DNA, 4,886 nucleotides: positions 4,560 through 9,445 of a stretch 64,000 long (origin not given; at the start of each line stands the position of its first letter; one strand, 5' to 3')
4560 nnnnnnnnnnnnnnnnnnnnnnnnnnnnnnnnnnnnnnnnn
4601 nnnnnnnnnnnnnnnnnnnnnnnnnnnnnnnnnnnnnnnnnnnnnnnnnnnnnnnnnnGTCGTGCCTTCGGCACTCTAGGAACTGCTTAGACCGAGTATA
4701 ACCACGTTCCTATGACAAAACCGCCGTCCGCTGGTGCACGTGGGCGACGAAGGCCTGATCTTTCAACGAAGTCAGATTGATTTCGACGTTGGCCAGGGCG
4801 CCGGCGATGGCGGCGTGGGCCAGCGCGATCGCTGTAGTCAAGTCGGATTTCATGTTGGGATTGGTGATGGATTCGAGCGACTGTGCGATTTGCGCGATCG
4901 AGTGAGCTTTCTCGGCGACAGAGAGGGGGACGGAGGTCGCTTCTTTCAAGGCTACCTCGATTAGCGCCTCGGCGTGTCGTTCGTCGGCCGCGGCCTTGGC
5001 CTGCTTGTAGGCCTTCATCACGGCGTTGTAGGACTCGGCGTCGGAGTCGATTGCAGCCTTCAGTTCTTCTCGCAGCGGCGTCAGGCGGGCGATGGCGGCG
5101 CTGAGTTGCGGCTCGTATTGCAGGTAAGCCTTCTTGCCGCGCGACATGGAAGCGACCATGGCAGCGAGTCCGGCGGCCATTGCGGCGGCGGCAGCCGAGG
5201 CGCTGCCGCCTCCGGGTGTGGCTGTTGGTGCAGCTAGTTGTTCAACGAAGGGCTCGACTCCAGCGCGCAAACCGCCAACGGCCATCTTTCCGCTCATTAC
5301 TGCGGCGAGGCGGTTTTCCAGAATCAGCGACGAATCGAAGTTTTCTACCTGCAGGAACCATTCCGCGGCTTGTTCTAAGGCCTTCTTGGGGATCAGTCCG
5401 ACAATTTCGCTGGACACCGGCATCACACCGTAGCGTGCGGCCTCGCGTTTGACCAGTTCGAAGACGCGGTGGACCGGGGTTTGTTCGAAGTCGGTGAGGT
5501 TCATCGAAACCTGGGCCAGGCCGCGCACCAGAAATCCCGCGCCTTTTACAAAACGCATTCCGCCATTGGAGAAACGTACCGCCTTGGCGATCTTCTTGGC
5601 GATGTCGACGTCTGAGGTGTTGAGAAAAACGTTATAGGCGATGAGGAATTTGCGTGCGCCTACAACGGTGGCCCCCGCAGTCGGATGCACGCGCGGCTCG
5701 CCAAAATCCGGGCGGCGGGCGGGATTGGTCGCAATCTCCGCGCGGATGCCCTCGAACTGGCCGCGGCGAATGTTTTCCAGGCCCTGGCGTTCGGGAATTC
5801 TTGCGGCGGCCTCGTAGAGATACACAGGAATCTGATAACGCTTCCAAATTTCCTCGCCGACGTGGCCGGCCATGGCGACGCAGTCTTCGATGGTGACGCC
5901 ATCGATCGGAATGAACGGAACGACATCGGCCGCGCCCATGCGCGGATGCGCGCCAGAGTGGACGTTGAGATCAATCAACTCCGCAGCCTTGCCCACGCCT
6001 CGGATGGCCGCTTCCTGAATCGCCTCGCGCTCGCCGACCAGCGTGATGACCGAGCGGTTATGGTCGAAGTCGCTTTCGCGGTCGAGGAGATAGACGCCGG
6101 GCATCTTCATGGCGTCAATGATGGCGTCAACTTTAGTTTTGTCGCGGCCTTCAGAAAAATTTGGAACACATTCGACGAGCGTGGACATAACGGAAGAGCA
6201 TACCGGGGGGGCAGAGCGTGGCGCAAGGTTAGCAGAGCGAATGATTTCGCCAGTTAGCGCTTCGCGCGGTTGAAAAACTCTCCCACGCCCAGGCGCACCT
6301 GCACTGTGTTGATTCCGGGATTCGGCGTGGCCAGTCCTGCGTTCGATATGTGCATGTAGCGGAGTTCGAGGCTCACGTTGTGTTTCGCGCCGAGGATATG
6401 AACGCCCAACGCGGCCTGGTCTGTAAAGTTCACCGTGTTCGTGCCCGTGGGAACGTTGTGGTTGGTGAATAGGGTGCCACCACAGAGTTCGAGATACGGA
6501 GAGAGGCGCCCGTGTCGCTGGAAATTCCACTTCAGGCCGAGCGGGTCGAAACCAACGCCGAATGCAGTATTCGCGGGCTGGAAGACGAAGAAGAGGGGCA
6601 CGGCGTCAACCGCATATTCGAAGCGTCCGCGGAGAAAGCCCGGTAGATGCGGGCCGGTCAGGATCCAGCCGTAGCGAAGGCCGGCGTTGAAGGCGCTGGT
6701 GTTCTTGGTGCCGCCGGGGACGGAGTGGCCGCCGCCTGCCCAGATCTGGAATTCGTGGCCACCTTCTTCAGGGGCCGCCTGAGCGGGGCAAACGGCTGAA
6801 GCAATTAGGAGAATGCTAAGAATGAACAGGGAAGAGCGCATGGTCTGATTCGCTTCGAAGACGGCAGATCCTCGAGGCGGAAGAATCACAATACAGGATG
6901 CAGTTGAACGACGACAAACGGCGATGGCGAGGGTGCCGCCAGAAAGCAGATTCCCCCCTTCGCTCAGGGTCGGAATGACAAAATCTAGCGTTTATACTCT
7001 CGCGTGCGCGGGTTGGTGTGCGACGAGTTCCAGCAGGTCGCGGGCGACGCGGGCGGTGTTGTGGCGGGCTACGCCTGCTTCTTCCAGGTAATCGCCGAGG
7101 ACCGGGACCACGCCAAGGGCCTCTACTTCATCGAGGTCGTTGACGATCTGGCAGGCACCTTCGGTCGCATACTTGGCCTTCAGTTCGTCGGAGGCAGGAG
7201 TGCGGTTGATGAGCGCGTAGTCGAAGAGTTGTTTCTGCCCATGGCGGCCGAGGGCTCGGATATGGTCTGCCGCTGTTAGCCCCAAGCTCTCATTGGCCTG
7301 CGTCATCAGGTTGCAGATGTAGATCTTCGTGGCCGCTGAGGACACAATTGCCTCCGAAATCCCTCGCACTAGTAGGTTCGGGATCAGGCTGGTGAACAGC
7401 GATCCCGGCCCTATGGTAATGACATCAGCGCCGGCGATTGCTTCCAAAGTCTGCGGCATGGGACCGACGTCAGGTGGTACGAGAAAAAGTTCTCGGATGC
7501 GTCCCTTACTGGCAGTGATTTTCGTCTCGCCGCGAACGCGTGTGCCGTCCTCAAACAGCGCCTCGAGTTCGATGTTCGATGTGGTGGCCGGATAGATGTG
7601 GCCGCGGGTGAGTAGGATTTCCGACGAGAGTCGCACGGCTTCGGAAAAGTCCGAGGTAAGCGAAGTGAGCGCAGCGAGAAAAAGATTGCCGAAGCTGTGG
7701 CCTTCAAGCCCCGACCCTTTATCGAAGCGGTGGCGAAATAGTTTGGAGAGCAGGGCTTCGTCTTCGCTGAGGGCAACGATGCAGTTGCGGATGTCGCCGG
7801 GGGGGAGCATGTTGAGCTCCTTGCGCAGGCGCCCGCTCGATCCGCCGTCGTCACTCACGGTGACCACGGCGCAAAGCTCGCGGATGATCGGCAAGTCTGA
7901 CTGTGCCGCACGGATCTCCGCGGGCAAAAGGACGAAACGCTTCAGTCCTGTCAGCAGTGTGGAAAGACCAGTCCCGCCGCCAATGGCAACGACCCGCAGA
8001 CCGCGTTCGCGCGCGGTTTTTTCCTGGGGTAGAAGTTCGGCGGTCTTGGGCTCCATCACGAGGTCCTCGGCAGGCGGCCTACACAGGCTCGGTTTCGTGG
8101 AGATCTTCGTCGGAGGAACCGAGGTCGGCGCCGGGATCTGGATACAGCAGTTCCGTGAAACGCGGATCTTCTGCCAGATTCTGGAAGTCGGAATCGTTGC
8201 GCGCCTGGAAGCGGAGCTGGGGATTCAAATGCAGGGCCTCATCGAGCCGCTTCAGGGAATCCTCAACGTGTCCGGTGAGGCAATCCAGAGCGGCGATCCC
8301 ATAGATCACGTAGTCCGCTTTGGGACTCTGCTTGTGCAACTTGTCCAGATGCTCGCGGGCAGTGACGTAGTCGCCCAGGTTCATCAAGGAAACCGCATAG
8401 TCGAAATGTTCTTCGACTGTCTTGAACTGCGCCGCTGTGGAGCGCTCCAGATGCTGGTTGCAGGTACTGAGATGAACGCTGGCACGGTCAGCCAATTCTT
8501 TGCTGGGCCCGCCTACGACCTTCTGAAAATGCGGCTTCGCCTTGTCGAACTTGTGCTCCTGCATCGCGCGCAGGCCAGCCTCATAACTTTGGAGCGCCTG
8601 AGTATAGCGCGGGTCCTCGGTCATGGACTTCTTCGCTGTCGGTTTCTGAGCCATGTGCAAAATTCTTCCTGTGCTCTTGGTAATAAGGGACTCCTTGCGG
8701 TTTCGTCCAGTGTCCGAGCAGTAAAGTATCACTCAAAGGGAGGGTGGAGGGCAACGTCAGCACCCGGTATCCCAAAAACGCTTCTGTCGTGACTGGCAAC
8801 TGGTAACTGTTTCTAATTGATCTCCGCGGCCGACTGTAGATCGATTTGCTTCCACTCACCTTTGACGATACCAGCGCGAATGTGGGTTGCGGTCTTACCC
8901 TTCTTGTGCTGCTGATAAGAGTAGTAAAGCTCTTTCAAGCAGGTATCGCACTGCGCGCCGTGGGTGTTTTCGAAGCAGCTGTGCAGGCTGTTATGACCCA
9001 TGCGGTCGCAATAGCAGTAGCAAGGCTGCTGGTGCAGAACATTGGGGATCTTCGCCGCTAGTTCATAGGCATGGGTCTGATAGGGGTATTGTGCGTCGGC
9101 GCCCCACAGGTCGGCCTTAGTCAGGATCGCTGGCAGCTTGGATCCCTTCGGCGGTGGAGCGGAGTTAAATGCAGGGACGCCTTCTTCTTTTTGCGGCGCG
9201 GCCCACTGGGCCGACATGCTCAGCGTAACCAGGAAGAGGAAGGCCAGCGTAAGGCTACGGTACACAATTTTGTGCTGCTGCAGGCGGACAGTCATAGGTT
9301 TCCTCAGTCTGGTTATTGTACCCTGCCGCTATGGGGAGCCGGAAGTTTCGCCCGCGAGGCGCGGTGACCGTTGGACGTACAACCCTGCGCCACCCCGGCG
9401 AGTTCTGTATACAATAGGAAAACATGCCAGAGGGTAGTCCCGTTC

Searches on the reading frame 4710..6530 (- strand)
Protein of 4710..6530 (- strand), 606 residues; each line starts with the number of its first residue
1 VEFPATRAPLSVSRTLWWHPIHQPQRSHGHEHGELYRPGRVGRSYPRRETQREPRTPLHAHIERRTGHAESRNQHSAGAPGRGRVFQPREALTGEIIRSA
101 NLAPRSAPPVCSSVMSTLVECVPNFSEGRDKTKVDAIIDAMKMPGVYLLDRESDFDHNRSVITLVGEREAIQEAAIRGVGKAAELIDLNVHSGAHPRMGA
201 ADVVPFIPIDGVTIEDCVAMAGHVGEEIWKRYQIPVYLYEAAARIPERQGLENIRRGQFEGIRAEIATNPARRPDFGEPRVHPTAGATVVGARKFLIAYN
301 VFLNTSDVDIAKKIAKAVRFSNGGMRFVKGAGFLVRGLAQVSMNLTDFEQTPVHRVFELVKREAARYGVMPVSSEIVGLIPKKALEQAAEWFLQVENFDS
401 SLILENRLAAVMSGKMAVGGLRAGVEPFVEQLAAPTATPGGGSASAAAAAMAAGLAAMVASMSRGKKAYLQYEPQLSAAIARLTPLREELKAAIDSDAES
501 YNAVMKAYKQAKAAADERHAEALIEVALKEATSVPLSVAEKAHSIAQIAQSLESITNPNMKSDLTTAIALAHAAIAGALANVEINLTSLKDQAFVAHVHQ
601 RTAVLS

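Call 60: search_protein_families(library=pfam, proteins=[window:4710-6530:-])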
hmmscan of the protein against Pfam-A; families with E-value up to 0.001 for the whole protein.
window:4710-6530:- (606 aa): 3 families
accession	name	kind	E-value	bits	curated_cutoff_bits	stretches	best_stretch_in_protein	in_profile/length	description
PF07837.17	FTCD_N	-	1e-70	237.5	27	1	118-293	1-176/176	Formiminotransferase domain, N-terminal subdomain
PF04961.17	FTCD_C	-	7e-51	173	24.5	1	425-602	2-180/182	Formiminotransferase-cyclodeaminase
PF02971.19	FTCD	-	8.4e-27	94.3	24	1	295-397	1-111/145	Formiminotransferase domain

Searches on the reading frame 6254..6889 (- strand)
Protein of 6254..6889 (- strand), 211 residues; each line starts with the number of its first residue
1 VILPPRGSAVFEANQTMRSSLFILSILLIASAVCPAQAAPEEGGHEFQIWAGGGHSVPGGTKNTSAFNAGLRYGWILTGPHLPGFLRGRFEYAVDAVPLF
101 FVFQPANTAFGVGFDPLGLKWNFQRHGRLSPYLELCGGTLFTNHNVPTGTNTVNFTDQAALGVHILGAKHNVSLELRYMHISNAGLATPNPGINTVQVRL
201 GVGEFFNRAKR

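Call 100: search_protein_families(library=pfam, proteins=[window:6254-6889:-])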
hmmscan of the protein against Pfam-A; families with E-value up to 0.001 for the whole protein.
window:6254-6889:- (211 aa): 1 family
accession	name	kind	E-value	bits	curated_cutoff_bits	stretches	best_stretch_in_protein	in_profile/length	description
PF09411.16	PagL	-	5.3e-17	62.6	23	1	117-202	48-135/136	Lipid A 3-O-deacylase (PagL)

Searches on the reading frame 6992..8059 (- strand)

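Call 60: search_protein_families(library=pfam, proteins=[window:6992-8059:-])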
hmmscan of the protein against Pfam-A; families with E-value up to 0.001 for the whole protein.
window:6992-8059:- (355 aa): 1 family
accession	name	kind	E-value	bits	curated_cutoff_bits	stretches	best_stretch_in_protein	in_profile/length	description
PF01933.23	CofD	-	3.7e-101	338.6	30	1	23-322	1-287/290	2-phospho-L-lactate transferase CofD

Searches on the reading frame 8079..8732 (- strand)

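Call 60: search_protein_families(library=pfam, proteins=[window:8079-8732:-])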
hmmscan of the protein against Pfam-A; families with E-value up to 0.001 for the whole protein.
window:8079-8732:- (217 aa): 4 families
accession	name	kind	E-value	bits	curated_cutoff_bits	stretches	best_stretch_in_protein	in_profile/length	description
PF07719.23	TPR_2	-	9.8e-10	38.2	27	0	107-138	2-33/34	Tetratricopeptide repeat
PF14559.12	TPR_19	-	1.5e-07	32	25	1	119-175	4-61/68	Tetratricopeptide repeat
PF13428.12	TPR_14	-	4.3e-05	24.2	23.5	0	107-147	2-42/44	Tetratricopeptide repeat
PF00515.34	TPR_1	-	0.00015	21.9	27.8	0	57-72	12-27/34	Tetratricopeptide repeat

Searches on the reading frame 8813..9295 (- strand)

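Call 100: search_protein_families(library=pfam, proteins=[window:8813-9295:-])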
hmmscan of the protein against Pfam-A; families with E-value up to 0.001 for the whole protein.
window:8813-9295:- (160 aa): 1 family
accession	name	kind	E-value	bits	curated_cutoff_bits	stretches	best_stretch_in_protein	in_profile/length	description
PF13798.11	PCYCGC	-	8.6e-07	29.4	25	1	72-143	53-136/153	Protein of unknown function with PCYCGC motif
